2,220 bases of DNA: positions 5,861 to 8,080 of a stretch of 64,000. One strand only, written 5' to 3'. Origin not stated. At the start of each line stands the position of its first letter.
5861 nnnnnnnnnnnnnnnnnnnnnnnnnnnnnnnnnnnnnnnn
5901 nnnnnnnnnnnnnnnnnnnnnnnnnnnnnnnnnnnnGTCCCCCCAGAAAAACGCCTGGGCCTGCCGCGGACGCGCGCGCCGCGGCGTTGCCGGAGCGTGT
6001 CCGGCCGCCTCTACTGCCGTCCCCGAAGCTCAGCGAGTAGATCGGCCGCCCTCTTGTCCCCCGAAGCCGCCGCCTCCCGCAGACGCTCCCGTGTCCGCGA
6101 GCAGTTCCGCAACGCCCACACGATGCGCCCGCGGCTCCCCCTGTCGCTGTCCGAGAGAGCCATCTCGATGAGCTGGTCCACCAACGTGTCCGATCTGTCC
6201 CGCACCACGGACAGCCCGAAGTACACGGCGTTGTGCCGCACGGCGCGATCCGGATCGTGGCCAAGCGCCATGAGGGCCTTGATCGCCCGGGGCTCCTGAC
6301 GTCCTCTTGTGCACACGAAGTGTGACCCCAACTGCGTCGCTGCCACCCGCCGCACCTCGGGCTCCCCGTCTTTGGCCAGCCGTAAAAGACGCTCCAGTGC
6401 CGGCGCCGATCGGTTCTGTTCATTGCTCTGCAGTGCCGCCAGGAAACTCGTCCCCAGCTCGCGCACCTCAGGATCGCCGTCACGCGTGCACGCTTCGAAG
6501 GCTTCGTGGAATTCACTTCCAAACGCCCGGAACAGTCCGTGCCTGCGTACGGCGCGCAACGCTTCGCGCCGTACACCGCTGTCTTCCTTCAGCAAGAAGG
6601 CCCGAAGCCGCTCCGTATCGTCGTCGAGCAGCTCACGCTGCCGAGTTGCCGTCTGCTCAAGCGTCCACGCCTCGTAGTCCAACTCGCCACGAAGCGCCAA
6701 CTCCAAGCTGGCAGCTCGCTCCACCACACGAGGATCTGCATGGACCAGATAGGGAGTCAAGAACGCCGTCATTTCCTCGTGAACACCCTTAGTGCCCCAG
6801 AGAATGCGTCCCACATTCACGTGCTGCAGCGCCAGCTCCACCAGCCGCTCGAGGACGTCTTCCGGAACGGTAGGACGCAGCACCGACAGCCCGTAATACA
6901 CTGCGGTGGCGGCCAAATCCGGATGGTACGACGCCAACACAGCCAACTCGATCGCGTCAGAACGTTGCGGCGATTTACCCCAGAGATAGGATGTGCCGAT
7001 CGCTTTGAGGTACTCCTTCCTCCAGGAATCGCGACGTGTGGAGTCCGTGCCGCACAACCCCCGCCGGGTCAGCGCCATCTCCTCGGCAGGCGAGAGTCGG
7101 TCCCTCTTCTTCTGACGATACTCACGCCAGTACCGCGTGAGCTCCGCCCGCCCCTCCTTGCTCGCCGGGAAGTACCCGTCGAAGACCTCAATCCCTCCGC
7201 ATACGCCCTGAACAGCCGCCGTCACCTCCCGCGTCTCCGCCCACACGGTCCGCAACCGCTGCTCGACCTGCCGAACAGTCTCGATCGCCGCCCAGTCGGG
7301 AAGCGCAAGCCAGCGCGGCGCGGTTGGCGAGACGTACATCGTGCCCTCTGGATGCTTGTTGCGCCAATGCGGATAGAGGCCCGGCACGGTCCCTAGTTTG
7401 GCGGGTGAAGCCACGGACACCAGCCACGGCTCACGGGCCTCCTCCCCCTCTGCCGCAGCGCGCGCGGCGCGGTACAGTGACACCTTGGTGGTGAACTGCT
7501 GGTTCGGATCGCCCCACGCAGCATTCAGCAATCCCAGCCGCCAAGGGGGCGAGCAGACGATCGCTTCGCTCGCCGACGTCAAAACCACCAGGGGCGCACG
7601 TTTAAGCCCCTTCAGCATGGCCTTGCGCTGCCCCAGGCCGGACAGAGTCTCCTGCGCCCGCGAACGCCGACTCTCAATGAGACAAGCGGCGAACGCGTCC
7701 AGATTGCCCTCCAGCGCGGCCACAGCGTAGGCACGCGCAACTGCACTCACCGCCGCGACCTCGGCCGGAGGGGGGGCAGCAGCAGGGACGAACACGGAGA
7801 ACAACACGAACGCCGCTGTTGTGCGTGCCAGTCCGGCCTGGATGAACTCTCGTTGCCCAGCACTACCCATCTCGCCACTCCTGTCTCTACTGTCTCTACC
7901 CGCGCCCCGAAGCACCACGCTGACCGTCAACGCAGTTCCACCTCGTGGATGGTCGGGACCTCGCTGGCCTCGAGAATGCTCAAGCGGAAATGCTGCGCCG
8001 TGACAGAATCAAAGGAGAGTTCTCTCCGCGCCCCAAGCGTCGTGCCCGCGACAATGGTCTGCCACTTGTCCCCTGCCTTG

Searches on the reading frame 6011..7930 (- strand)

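Call 53: search_protein_families(library=pfam, proteins=[window:6011-7930:-], max_evalue=0.0001)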
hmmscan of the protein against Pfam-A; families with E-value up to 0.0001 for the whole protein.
window:6011-7930:- (639 aa): 4 families
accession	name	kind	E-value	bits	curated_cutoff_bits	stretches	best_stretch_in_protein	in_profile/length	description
PF13646.12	HEAT_2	-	5.8e-16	59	27.7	2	514-608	3-88/88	HEAT repeats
PF02985.28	HEAT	-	5.3e-06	26.7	23.5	0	512-535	2-25/31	HEAT repeat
PF12717.13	Cnd1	-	3.3e-05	24.4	26.4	0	511-590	22-100/162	non-SMC mitotic condensation complex subunit 1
PF00514.29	Arm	-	7.9e-05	23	20.6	0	509-532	11-34/41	Armadillo/beta-catenin-like repeat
